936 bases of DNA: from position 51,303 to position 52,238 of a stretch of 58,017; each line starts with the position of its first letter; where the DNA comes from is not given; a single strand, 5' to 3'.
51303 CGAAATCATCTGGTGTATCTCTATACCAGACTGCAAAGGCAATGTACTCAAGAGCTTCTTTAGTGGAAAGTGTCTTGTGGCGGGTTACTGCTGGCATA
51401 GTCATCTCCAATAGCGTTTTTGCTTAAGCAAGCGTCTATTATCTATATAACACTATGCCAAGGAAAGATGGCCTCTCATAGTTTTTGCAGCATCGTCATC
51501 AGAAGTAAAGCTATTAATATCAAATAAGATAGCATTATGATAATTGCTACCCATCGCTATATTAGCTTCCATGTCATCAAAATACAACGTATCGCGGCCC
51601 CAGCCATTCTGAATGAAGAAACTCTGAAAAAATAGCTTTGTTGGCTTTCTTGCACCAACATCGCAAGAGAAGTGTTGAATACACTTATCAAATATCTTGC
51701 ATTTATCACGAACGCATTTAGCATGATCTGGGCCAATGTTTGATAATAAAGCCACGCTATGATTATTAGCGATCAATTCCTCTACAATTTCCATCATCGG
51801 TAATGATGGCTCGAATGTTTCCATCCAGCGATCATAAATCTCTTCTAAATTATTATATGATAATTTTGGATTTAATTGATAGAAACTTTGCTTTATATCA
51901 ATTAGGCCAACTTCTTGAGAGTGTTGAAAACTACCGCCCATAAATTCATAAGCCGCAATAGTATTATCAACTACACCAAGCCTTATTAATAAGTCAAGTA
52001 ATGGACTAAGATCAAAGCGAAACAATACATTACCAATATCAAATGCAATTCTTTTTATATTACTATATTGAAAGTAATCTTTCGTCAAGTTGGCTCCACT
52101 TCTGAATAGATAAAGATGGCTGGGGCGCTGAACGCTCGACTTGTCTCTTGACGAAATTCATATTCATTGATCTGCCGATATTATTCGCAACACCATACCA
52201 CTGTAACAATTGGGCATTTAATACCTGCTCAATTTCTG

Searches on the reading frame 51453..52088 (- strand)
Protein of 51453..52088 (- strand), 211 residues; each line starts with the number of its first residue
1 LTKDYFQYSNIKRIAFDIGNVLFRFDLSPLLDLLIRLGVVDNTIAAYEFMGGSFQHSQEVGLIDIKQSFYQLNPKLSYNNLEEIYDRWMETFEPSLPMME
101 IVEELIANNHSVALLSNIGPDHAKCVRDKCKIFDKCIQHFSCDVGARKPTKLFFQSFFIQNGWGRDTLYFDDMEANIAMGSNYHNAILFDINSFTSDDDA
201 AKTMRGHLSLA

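Call 43: search_protein_families(library=pfam, proteins=[window:51453-52088:-], max_evalue=1)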
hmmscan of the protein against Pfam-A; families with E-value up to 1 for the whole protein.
window:51453-52088:- (211 aa): 2 families
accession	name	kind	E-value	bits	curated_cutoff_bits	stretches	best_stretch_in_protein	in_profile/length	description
PF24275.1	NttA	-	0.018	15.9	27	1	86-144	5-62/94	T2SS substrate NttA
PF00702.32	Hydrolase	-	0.044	14.6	26.4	1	11-181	1-188/191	haloacid dehalogenase-like hydrolase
